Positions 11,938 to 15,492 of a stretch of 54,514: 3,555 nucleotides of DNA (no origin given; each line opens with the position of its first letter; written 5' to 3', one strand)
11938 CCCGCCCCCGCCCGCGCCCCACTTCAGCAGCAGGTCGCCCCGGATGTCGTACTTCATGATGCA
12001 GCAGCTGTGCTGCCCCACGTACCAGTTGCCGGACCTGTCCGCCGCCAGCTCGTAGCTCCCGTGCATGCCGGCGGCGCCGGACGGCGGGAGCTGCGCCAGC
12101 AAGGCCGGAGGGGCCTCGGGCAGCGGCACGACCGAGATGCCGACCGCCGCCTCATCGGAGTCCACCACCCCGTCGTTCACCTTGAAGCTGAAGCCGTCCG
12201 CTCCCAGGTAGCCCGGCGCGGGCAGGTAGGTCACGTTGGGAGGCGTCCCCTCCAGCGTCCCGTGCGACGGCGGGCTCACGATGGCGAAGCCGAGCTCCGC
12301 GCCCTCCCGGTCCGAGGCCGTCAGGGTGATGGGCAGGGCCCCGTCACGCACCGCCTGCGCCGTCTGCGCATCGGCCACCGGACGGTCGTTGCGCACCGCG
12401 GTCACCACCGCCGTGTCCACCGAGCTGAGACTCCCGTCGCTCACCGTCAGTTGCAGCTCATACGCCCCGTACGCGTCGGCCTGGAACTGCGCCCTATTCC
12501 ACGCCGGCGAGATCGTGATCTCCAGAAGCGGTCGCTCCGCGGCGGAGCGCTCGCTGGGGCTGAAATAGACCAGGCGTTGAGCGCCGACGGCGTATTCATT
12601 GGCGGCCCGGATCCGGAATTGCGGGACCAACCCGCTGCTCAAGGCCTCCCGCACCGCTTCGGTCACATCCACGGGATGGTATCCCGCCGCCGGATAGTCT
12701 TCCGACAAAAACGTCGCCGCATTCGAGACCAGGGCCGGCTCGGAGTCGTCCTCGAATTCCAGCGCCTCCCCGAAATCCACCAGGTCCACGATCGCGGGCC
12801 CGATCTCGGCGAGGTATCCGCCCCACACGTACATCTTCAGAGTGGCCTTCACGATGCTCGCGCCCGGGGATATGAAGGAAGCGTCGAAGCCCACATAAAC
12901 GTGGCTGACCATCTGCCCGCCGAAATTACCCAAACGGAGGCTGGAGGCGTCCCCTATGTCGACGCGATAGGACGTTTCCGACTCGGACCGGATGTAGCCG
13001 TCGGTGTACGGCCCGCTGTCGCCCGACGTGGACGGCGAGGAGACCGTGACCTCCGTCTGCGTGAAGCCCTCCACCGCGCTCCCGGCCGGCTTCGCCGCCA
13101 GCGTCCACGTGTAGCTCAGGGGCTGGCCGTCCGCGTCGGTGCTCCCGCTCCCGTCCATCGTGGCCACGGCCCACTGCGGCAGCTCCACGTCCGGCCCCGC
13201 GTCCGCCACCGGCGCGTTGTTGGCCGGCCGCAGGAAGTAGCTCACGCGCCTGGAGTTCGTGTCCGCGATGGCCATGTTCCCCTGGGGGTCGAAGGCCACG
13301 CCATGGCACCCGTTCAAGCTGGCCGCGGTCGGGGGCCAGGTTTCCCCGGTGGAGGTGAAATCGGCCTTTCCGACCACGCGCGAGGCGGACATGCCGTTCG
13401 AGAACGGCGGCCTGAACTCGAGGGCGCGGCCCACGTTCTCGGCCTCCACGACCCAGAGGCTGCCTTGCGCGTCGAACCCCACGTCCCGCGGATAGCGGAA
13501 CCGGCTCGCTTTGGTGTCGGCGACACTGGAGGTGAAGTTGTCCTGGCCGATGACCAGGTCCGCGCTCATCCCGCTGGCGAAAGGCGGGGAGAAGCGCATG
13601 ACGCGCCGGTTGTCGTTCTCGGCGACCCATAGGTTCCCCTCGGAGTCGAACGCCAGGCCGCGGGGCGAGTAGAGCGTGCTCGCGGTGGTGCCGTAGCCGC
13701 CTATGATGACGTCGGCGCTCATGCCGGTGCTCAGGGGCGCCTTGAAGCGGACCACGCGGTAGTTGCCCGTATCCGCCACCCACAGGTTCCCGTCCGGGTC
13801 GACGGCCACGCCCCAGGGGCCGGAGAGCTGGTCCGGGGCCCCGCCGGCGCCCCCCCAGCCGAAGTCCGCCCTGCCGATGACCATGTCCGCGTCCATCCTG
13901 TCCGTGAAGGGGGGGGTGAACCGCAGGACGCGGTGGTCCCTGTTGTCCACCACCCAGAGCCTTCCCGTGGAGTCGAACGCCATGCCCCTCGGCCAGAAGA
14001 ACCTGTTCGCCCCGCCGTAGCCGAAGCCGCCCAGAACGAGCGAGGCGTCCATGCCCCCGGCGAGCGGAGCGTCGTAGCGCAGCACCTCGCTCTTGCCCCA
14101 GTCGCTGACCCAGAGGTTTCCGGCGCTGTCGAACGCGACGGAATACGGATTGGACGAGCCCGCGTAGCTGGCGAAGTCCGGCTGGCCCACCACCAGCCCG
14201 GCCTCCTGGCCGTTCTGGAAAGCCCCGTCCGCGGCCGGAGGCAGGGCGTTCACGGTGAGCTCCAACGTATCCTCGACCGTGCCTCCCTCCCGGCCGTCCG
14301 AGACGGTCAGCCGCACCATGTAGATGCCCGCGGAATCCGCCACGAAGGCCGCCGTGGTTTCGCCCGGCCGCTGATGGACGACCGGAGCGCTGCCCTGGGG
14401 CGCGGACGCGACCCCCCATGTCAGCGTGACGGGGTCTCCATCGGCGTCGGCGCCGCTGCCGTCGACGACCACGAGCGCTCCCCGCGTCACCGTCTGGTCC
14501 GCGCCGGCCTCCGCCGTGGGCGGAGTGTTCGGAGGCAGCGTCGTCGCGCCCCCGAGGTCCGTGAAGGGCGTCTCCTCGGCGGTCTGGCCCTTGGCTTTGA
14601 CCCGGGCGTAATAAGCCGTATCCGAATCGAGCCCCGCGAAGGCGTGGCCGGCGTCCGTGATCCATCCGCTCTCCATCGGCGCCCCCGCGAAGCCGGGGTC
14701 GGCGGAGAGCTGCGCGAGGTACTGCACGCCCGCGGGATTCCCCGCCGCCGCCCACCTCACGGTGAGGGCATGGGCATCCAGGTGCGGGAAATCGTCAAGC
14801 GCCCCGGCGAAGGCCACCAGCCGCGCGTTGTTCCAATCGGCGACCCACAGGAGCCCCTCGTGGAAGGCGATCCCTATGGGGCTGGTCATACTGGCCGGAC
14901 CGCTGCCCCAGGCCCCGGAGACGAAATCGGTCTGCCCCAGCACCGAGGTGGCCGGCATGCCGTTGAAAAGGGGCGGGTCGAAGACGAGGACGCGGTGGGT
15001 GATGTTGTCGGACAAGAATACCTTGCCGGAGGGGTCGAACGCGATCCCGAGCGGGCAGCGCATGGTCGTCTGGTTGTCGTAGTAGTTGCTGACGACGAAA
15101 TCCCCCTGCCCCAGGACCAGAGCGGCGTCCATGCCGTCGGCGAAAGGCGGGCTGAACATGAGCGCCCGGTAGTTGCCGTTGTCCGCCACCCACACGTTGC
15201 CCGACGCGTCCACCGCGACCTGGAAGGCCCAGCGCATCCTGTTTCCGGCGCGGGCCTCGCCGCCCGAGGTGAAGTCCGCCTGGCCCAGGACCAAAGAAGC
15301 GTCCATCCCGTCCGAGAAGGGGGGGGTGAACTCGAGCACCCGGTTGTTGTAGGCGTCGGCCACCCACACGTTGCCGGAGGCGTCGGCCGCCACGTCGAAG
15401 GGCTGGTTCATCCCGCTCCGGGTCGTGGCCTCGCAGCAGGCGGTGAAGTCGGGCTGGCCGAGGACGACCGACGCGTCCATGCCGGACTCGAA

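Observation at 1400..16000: About 6.3-kb (~2,100-aa) tandem super-repeat inside the giant gene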

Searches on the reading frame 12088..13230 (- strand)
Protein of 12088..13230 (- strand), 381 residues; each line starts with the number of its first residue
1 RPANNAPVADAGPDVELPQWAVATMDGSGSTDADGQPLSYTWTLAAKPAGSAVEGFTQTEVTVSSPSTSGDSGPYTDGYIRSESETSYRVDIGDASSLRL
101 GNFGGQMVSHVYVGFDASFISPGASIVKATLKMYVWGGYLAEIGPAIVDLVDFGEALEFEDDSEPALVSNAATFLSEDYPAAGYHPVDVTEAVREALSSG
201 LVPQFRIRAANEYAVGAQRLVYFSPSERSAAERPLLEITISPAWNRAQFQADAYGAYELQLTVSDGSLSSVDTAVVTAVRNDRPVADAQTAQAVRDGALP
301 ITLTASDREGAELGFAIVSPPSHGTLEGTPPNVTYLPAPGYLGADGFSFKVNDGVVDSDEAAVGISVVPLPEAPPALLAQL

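Call 20: find_related_loci(query=window:12088-13230:-, collection=genome_contigs, flank=10000)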
Query window:12088-13230:- (381 aa) in genome_contigs; peptide patterns used: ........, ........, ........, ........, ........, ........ (x = any residue, [..] = any of these).
69 stretches matched a pattern; 5 encode a relative of the query (tblastn E <= 1e-3); 5 distinct loci.
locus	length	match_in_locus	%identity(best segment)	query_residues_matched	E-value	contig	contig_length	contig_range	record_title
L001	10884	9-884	31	150-371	5e-22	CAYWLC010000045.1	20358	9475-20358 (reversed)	MAG TPA_asm: uncultured Luteolibacter sp. isolate SRP272421_co1_645 genome assembly, contig: NODE_7014_length_20358_cov_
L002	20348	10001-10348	48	262-374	1e-20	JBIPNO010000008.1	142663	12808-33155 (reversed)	MAG: Haloferula sp. isolate ME2018-06-14_3300042564_group8_bin200 Rohwer_bin2702_scaffold_55_c1, whole genome shotgun se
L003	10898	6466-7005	42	263-376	6e-19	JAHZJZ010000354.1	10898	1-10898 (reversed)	MAG: Epsilonproteobacteria bacterium isolate O_S4.2_bin.14 k141_1405017, whole genome shotgun sequence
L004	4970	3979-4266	46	281-374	2e-17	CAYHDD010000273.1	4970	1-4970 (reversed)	MAG TPA_asm: uncultured Rhodoferax sp. isolate ERP119702_co3_83 genome assembly, contig: NODE_14875_length_4970_cov_6.87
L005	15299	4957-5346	35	250-376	1e-13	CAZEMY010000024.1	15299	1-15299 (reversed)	MAG TPA_asm: uncultured Desulfobulbaceae bacterium isolate SRP345593_co1_94 genome assembly, contig: NODE_1094_length_15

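Call 25: find_related_loci(query=A1, collection=metagenome_contigs, flank=10000)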
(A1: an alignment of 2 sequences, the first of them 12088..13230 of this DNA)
Query A1 (381 aa) in metagenome_contigs; peptide patterns used: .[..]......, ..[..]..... (x = any residue, [..] = any of these).
400 stretches matched a pattern; 105 encode a relative of the query (tblastn E <= 1e-3); the best 80 are kept; 80 distinct loci.
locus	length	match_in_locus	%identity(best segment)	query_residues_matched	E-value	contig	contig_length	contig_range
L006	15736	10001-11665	45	1-376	2e-23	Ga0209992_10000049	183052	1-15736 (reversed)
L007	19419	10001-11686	37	3-376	2e-20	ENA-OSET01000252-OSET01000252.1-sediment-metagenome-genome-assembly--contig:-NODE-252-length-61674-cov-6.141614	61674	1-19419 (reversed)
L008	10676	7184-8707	43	248-377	7e-13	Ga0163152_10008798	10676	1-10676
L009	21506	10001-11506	33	172-376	5e-12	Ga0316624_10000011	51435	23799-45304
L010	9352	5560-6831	58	3-365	2e-11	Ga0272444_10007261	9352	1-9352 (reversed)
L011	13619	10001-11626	28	1-358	2e-11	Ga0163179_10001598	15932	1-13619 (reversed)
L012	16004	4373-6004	29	3-375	2e-11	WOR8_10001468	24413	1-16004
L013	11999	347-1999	46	1-72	3e-11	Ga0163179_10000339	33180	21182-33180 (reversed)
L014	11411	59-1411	29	3-358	5e-11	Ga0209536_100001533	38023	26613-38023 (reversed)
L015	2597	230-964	52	4-57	6e-11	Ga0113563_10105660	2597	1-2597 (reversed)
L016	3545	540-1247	54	4-52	9e-11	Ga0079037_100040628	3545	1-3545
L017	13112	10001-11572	53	3-376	2e-10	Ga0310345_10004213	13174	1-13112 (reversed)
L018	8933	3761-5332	53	3-376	2e-10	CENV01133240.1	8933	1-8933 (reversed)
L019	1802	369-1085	54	1-368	2e-10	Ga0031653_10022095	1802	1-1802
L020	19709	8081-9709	45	3-298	5e-10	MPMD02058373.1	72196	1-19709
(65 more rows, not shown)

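Call 34: find_homologous_proteins(query=A1, max_evalue=0.00001)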
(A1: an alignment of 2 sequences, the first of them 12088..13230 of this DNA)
Query A1 (2 sequences) (381 aa, profile of the alignment): 165 proteins with E <= 0.00001 among 8000 candidates; the best 120 are listed.
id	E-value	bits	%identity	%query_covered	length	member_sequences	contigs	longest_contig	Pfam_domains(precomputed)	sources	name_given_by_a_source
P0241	6.5e-114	399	46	33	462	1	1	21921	PF17963.8,PF17892.8,PF19606.5,PF17803.8,PF16184.12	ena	-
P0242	2.5e-94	335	54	25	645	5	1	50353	PF17963.8,PF17892.8,PF17803.8,PF16184.12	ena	-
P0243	2.1e-92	328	49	32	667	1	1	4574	PF17963.8,PF17892.8,PF17803.8,PF16184.12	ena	-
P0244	5.4e-87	310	45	37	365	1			PF17963.8,PF17892.8,PF17803.8,PF16184.12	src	-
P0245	1.4e-66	243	45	37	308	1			PF17963.8,PF17892.8,PF24619.2,PF17803.8,PF16184.12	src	-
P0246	3.2e-57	213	45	31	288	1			PF17963.8,PF17892.8,PF17803.8,PF16184.12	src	-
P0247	8.6e-53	198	40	24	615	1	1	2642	PF21027.4,PF22352.3,PF00801.27,PF17963.8,PF02010.22,PF18911.7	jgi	jgi:hypothetical protein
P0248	3.0e-52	196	52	17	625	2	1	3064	PF21027.4,PF22352.3,PF00801.27,PF17963.8,PF02010.22,PF18911.7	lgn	-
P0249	1.7e-51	194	40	31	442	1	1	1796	PF17963.8,PF17892.8,PF17803.8,PF16184.12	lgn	-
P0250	3.1e-51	193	37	25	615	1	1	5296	PF21027.4,PF22352.3,PF17963.8,PF02010.22,PF18911.7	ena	-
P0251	7.5e-50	188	51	13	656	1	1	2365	PF21027.4,PF22352.3,PF00801.27,PF17963.8,PF17803.8,PF16407.12,PF18911.7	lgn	-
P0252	3.7e-46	176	53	30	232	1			PF17963.8,PF17892.8,PF17803.8,PF16184.12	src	-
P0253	4.8e-46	176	53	13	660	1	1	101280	PF21027.4,PF22352.3,PF00801.27,PF17963.8,PF02010.22,PF18911.7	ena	-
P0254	6.5e-45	172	52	16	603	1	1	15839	PF21027.4,PF22352.3,PF00801.27,PF17963.8,PF17803.8,PF05345.19,PF02010.22,PF18911.7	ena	-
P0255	1.7e-43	167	42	26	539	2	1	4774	PF17963.8,PF01833.31,PF17892.8,PF17803.8,PF16184.12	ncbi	ncbi:Ig-like domain-containing protein, partial [Tunturiibacter psychrotolerans]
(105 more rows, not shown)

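Call 36: search_protein_families(library=ncbifam, proteins=[window:12088-13230:-], max_evalue=0.01)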
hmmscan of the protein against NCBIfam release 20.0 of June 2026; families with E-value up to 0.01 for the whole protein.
window:12088-13230:- (381 aa): 3 families
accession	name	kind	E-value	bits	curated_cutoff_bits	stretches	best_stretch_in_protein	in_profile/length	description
NF038112.1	myxo_dep_M36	subfamily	1.4e-11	42.3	1500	2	4-55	1187-1335/1604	myxosortase-dependent M36 family metallopeptidase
NF012211.1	tand_rpt_95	domain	2.5e-11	43.4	90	1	304-375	18-92/98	tandem-95 repeat protein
NF033679.1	DNRLRE_dom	domain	4.9e-10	39.7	34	1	79-239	4-164/164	DNRLRE domain-containing protein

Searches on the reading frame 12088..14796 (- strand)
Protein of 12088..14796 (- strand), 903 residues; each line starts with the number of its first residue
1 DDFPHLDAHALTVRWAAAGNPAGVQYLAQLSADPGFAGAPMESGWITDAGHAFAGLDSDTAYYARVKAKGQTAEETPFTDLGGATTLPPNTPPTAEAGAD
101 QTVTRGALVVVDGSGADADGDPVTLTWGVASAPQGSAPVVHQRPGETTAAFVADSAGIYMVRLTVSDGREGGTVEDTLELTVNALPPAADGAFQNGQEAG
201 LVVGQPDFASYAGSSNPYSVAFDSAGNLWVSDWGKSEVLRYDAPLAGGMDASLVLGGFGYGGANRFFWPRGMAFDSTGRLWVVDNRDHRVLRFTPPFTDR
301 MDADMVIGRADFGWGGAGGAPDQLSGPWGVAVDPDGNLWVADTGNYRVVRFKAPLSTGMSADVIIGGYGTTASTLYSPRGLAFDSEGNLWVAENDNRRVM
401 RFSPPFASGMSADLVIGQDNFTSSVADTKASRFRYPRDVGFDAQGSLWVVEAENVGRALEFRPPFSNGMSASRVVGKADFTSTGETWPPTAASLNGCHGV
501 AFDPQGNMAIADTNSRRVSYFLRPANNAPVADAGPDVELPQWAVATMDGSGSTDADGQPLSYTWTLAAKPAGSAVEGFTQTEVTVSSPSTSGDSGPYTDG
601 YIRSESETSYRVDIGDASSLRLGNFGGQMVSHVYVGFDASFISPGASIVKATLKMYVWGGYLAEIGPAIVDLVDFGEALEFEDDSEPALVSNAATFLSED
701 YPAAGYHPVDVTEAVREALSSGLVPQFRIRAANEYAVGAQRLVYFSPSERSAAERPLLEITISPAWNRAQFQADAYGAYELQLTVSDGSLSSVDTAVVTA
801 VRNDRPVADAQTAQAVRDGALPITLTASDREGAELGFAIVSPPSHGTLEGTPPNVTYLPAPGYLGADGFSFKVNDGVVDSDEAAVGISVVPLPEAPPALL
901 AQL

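Call 66: search_protein_representatives(protein=window:12088-14796:-)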
Query: 903 residues. Proteins with E-value up to 0.001 (for the whole library): 116542; up to 1e-10: 58103; up to 1e-30: 10985. The best 150 are listed.
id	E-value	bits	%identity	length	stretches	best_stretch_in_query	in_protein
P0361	0.0e+00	1564.2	42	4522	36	797-896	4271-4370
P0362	0.0e+00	1403.2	41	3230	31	797-900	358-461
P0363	0.0e+00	1187.0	45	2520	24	788-899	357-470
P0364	0.0e+00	1183.5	43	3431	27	801-902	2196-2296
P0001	0.0e+00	1167.5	44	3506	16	192-496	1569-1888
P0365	0.0e+00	1150.2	45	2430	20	765-898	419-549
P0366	0.0e+00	1042.2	46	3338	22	802-898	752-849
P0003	1.5e-286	969.9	39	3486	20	783-896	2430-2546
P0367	1.0e-285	967.1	45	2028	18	798-889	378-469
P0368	1.2e-265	900.7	45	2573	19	802-900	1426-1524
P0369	1.1e-260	884.2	40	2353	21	784-898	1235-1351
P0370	2.2e-259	879.9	38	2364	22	803-899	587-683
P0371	3.6e-257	872.6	42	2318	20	793-898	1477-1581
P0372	7.6e-256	868.3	33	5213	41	8-104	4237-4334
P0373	1.2e-250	851.1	44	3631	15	790-889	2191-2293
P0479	2.0e-139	483.0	29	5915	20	191-513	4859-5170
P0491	7.1e-137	474.6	41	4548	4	5-522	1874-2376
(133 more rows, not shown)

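Call 73: search_protein_families(library=pfam, proteins=[P0491], max_evalue=0.001)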
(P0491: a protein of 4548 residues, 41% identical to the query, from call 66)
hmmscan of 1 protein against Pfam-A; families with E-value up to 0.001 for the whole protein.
P0491 (4548 aa): 15 families
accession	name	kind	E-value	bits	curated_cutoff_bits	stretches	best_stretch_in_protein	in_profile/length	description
PF01436.27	NHL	-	4.2e-58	191.1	20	4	2237-2264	1-28/28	NHL repeat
PF19077.6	Big_13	-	4.4e-23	82.1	27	0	3232-3282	52-101/102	Bacterial Ig-like domain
PF00041.27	fn3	-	1.8e-18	66.9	25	2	1869-1943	5-74/84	Fibronectin type III domain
PF08450.18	SGL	-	3.2e-18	66.7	26.3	1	2131-2266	77-212/246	SMP-30/Gluconolactonase/LRE-like region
PF21070.2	IcmF_helical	-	5.3e-12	46.3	24.1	0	2063-2119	41-97/106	Type VI secretion protein IcmF helical domain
PF24684.1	Vgb_lyase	-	5e-11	42.4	50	1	2194-2308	182-282/290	Virginiamycin B lyase family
PF23500.1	DUF7133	-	1.6e-09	38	27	0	1766-1791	20-45/385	Domain of unknown function (DUF7133)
PF25021.1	TEN_NHL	-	1.9e-08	34.1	27.1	0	2233-2261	137-165/357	Teneurin NHL domain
PF06739.17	SBBP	-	1e-07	32.2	20.5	0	1574-1602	4-26/38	Beta-propeller repeat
PF23981.1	DUF7305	-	1.4e-07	32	27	1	4313-4404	80-174/185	Domain of unknown function (DUF7305)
PF07494.17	Reg_prop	-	6.1e-07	29.3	20.4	0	1592-1605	8-21/24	Two component regulator propeller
PF13449.12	Phytase-like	-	1.4e-06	28.8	27.6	0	2238-2266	68-96/284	Esterase-like activity of phytase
PF02494.22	HYR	-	6.3e-06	26.9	21.7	0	4145-4183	35-73/81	HYR domain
PF25059.1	FN3_DSCAM-DSCAML_C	-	6.7e-05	23.6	39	0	2391-2453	12-73/89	DSCAM/DSCAML C-terminal Fn3-like domain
PF25788.1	Ig_Rha78A_N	-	0.0005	20.7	27.4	0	2383-2462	15-101/105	Rha78A-like, N-terminal immunoglobulin domain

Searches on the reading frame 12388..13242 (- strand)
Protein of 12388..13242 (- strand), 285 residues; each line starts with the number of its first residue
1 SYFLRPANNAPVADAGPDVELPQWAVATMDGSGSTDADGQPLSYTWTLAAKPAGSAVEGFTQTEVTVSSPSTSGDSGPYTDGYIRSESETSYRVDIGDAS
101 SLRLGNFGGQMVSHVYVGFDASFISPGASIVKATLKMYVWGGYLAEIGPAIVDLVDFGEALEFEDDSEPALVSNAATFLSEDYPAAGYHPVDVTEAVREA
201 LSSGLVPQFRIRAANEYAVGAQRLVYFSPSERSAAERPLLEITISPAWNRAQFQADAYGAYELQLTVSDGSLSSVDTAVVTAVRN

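Call 41: predict_structure(protein=window:12388-13242:-)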
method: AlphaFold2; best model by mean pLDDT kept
length: 285 residues; sequences in the alignment: 1
mean_pLDDT: 37.5   pTM: 0.25
mean pLDDT of the five models: 37.5, 31.0, 30.7, 26.8, 26.2
residues with pLDDT >= 90: 0; 70-90: 0; 50-70: 30; < 50: 255
segments of 3 or more residues with pLDDT < 50: 1-194, 203-226, 228-235, 246-250, 256-258, 269-285
pLDDT, mean of each block of 10 residues (from residue 1): 27 35 36 46 41 36 38 32 30 32 32 36 33 35 31 27 25 29 36 50 46 36 41 47 48 49 53 44 40
secondary structure, 60 per line:
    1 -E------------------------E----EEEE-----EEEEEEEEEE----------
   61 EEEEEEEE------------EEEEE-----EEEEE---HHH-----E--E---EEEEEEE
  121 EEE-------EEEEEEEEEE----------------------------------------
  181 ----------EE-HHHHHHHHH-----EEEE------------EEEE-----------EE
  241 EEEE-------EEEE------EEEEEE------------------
elements in order: E32-35 E41-50 E61-68 E81-85 E91-95 E114-123 E131-140 H194-202 E208-211 E224-227 E239-244 E252-255 E262-267

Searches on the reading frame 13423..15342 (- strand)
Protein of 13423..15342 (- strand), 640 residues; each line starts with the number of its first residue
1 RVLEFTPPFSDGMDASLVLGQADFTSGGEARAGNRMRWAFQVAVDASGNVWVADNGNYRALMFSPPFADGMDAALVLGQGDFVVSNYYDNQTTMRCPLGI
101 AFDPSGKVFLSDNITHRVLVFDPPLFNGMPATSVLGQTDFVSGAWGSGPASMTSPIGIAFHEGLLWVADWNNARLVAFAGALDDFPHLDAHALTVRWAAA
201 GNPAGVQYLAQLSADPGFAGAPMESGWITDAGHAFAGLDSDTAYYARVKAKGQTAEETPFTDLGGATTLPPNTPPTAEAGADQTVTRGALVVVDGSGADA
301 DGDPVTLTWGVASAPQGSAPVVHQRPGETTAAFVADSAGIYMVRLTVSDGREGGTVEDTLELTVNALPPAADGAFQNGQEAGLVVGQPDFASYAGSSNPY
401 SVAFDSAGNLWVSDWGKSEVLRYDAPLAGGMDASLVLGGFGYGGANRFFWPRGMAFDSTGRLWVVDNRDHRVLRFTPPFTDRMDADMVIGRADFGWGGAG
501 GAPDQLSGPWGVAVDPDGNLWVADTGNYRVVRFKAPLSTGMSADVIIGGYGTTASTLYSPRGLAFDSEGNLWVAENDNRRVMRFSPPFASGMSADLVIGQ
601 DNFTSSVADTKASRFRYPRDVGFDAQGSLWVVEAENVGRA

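Call 13: search_protein_families(library=pfam, proteins=[window:13423-15342:-], max_evalue=0.001)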
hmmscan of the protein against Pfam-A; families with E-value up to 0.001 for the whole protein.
window:13423-15342:- (640 aa): 15 families
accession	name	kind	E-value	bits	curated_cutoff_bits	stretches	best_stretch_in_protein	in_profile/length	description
PF01436.27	NHL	-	1e-43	145.6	20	2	506-533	1-28/28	NHL repeat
PF08450.18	SGL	-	2.6e-17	63.7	26.3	1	505-586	132-212/246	SMP-30/Gluconolactonase/LRE-like region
PF25021.1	TEN_NHL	-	3.2e-09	36.7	27.1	0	553-616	256-318/357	Teneurin NHL domain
PF07494.17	Reg_prop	-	4.3e-09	35.9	20.4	0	396-415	4-23/24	Two component regulator propeller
PF24684.1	Vgb_lyase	-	1.1e-08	34.7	50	0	503-580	93-161/290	Virginiamycin B lyase family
PF06739.17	SBBP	-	1.5e-08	34.8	20.5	0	553-573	8-28/38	Beta-propeller repeat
PF22352.2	K319L-like_PKD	-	1e-07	32.3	27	1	279-364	1-84/84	K319L-like, PKD domain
PF23500.1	DUF7133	-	1.3e-07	31.7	27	0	507-528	27-48/385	Domain of unknown function (DUF7133)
PF05787.19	PhoX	-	2.4e-07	30.7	24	0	554-579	425-450/515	Alkaline phosphatase PhoX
PF18911.6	PKD_4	-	3.3e-07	30.7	27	1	272-364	1-85/85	PKD domain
PF21070.2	IcmF_helical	-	3.9e-07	30.7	24.1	0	14-74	34-93/106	Type VI secretion protein IcmF helical domain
PF13449.12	Phytase-like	-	4.7e-05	23.8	27.6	0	453-522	72-140/284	Esterase-like activity of phytase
PF17963.7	Big_9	-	0.00016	22.9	23.6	1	272-360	1-86/89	Bacterial Ig domain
PF00801.26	PKD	-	0.00028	21.3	23.5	1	283-352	9-70/80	PKD domain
PF20067.5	SSL_N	-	0.00088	19.5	18.9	0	505-524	19-38/46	Strictosidine synthase-like, N-terminal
